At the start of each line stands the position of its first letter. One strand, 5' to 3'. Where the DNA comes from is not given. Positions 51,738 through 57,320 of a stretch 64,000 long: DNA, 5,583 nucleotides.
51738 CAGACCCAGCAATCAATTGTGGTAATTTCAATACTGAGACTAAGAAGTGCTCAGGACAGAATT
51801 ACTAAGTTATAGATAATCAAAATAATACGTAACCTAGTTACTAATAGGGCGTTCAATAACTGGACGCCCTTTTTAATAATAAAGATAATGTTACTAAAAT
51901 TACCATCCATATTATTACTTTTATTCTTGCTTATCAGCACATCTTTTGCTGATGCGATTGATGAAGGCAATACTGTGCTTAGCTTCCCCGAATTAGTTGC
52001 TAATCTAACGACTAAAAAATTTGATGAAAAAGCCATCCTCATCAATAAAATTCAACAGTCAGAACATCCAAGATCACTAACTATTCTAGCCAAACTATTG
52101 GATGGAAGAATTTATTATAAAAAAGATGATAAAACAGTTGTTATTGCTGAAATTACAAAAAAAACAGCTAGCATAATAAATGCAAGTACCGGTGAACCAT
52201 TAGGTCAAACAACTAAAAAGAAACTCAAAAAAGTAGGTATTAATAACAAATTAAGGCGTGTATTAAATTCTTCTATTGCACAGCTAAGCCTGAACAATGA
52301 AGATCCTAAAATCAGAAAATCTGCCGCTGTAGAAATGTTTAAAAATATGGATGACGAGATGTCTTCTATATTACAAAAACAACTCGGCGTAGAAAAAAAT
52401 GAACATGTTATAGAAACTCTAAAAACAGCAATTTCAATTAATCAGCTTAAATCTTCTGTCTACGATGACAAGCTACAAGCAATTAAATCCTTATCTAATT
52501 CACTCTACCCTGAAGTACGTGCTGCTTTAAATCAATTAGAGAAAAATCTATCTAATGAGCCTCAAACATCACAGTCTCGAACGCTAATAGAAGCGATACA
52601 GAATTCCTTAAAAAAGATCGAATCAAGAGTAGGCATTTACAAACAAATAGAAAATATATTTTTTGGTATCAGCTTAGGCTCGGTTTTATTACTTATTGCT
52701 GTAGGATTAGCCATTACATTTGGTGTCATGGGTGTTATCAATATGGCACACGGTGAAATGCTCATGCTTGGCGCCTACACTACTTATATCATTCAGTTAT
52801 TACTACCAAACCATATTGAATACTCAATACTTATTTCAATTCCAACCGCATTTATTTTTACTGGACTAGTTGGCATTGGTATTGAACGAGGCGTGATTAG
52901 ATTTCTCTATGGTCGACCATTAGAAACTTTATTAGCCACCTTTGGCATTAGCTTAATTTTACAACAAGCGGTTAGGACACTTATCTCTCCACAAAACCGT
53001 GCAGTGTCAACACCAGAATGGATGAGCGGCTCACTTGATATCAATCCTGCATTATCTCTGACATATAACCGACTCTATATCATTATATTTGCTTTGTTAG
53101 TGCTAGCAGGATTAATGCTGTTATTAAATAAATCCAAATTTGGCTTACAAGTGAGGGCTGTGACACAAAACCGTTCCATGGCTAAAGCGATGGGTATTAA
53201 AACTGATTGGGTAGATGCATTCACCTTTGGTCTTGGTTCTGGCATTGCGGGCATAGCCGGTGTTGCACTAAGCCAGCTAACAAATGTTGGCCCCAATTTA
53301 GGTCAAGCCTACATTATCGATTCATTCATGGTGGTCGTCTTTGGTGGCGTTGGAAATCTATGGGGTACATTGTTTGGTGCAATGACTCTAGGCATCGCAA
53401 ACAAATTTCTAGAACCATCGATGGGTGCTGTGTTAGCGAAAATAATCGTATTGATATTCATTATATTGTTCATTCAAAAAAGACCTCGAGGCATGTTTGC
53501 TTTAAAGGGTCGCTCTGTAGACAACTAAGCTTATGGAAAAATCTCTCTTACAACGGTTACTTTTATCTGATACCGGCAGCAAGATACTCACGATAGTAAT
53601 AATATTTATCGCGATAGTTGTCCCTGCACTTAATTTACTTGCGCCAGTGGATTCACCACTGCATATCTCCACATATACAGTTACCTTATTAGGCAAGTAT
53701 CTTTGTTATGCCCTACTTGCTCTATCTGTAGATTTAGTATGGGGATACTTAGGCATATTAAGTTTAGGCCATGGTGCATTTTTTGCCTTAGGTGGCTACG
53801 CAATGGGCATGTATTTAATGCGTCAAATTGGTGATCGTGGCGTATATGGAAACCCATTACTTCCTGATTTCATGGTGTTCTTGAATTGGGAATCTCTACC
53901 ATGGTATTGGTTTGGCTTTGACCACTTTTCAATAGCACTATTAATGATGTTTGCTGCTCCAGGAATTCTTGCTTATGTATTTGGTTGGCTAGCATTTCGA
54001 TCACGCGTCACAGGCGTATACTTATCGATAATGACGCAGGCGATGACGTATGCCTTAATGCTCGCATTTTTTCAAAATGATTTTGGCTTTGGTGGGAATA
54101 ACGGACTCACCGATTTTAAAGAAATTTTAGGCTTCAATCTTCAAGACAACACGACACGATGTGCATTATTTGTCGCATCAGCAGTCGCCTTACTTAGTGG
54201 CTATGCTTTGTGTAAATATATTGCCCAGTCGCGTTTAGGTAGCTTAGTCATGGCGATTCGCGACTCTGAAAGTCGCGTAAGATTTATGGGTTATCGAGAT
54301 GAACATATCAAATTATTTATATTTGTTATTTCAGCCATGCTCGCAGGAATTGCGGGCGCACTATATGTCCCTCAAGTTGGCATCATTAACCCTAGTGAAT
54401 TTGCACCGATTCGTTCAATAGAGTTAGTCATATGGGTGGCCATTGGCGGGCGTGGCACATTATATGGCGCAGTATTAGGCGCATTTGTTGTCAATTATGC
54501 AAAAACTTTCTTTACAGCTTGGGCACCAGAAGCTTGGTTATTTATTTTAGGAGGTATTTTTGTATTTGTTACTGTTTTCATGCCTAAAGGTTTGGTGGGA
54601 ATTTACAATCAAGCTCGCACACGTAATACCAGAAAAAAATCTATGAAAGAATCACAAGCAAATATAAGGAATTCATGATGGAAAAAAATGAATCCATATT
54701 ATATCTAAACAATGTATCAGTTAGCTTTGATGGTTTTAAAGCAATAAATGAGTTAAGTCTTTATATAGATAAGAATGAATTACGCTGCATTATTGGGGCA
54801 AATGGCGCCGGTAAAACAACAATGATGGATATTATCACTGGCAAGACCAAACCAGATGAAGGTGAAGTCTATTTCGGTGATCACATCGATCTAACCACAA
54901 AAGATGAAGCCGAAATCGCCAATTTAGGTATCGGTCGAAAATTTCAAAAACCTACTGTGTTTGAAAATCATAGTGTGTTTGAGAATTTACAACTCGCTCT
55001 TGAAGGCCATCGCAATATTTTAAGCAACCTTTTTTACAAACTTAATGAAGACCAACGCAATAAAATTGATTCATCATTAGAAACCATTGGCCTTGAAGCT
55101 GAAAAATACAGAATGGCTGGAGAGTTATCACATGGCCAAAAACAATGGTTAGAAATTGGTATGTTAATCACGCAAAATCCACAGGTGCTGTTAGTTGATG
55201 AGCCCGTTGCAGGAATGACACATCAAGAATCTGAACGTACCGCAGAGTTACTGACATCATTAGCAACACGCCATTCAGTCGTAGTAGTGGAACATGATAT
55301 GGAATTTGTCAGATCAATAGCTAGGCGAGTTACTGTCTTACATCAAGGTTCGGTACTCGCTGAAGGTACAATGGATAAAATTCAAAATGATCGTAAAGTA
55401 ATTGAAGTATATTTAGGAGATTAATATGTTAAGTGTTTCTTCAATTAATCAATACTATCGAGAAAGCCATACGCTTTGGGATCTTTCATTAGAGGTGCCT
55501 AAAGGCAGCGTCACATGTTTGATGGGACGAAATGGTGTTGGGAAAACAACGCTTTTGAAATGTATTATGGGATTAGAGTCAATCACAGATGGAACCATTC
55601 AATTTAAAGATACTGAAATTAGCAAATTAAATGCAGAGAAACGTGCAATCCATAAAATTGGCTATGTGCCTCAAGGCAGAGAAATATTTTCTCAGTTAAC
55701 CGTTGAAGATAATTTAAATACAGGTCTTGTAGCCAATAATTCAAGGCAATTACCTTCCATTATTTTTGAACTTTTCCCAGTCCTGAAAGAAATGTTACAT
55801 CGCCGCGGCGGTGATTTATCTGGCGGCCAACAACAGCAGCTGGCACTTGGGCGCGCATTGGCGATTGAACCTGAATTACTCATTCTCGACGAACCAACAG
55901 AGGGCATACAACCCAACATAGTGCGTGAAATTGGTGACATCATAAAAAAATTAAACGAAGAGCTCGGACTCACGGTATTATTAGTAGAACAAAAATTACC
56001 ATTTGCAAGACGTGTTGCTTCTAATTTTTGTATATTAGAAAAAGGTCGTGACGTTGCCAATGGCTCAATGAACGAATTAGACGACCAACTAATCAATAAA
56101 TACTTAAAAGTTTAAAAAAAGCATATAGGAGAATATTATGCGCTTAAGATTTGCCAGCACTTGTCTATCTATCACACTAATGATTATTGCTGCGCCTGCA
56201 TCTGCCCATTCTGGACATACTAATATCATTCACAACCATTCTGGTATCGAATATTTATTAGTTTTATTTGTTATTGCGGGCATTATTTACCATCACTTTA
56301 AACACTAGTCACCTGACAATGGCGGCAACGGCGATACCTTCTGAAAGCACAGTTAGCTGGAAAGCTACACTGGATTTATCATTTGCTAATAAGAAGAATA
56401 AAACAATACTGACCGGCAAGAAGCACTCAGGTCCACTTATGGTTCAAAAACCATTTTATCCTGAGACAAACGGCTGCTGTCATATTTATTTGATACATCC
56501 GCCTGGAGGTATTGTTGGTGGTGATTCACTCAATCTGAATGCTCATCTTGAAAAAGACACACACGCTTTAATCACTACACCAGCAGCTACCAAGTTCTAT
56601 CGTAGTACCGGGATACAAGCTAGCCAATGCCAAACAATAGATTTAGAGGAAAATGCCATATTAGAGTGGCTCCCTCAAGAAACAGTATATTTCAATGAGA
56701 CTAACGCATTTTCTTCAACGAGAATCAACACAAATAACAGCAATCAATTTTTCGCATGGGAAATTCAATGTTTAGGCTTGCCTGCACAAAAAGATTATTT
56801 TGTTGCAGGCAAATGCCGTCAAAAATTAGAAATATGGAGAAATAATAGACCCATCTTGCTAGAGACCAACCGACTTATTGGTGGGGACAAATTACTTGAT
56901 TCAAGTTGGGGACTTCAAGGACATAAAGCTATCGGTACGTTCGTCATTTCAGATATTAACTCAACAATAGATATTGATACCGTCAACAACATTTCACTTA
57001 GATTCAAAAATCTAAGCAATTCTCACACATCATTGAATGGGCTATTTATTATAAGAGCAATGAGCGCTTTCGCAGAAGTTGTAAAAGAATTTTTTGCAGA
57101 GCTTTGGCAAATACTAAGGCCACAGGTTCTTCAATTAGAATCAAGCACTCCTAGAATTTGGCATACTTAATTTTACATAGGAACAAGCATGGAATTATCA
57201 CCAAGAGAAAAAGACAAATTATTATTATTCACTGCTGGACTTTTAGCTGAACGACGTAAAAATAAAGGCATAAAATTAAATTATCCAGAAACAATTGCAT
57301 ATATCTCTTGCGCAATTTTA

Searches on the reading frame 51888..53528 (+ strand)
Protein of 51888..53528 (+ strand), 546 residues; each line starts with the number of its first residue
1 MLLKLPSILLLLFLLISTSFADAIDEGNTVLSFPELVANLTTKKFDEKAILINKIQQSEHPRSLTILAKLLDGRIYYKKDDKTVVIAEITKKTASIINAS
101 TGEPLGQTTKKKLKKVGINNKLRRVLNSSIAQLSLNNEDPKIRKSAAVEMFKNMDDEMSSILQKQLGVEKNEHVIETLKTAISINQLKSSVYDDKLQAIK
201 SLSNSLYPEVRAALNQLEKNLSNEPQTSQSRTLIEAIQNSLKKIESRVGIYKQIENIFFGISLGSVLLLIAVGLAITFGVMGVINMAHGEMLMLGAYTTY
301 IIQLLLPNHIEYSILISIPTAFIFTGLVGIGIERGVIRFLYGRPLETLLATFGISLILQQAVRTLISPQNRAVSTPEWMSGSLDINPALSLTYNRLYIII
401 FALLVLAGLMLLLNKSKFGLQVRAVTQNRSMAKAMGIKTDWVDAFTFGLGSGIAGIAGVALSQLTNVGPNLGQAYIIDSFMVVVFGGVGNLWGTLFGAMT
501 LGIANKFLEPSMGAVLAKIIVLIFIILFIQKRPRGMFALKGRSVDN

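Call 38: search_protein_families(library=pfam, proteins=[window:51888-53528:+], max_evalue=0.0001)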
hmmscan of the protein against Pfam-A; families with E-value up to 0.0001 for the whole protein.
window:51888-53528:+ (546 aa): 1 family
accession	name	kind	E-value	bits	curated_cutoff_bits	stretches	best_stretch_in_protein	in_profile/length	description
PF02653.21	BPD_transp_2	-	3e-46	158.2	26.8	1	256-527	1-267/269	Branched-chain amino acid transport system / permease component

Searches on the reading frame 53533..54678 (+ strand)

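Call 38: search_protein_families(library=pfam, proteins=[window:53533-54678:+], max_evalue=0.0001)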
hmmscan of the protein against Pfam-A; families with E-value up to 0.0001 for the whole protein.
window:53533-54678:+ (381 aa): 1 family
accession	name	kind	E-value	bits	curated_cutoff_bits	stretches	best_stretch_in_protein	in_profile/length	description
PF02653.21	BPD_transp_2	-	8.2e-45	153.5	26.8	1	50-346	3-268/269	Branched-chain amino acid transport system / permease component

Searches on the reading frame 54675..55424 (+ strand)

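Call 59: search_protein_families(library=pfam, proteins=[window:54675-55424:+], max_evalue=0.0001)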
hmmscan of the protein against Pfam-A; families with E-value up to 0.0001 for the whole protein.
window:54675-55424:+ (249 aa): 5 families
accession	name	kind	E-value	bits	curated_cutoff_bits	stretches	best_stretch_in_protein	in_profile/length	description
PF00005.33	ABC_tran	-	7.6e-28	98.3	25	1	25-179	2-137/137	ABC transporter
PF12399.14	BCA_ABC_TP_C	-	2.5e-09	37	25.5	1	227-249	2-24/27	Branched-chain amino acid ATP-binding cassette transporter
PF13304.12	AAA_21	-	4.8e-07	30.6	27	0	38-96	3-72/304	AAA domain, putative AbiEii toxin, Type IV TA system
PF02463.25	SMC_N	-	5.8e-07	29.6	40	1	17-223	6-213/220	RecF/RecN/SMC N terminal domain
PF13175.12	AAA_15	-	5.9e-05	23.3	32.1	1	16-90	6-83/374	AAA ATPase domain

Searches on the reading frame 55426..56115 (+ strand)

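Call 59: search_protein_families(library=pfam, proteins=[window:55426-56115:+], max_evalue=0.0001)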
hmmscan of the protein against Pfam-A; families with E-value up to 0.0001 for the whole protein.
window:55426-56115:+ (229 aa): 2 families
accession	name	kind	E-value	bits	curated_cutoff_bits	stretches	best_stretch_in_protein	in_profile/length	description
PF00005.33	ABC_tran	-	1.6e-32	113.4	25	1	19-158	3-136/137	ABC transporter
PF13304.12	AAA_21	-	8.2e-12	46.2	27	1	29-98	1-83/304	AAA domain, putative AbiEii toxin, Type IV TA system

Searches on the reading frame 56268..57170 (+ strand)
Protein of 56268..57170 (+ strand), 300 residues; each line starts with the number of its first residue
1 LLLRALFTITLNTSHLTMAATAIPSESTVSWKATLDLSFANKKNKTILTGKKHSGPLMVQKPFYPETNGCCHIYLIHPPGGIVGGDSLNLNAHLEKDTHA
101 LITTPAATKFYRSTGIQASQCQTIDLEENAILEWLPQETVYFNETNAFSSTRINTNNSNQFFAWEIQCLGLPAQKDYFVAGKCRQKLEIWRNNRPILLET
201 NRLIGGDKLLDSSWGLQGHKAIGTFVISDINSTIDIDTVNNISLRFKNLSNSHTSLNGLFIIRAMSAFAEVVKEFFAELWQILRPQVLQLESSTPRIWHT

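Call 59: search_protein_families(library=pfam, proteins=[window:56268-57170:+], max_evalue=0.0001)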
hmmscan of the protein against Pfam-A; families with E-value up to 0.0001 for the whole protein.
window:56268-57170:+ (300 aa): 1 family
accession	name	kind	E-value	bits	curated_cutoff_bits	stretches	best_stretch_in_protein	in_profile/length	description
PF01774.22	UreD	-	2.1e-45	155.7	27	1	74-267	1-197/201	UreD urease accessory protein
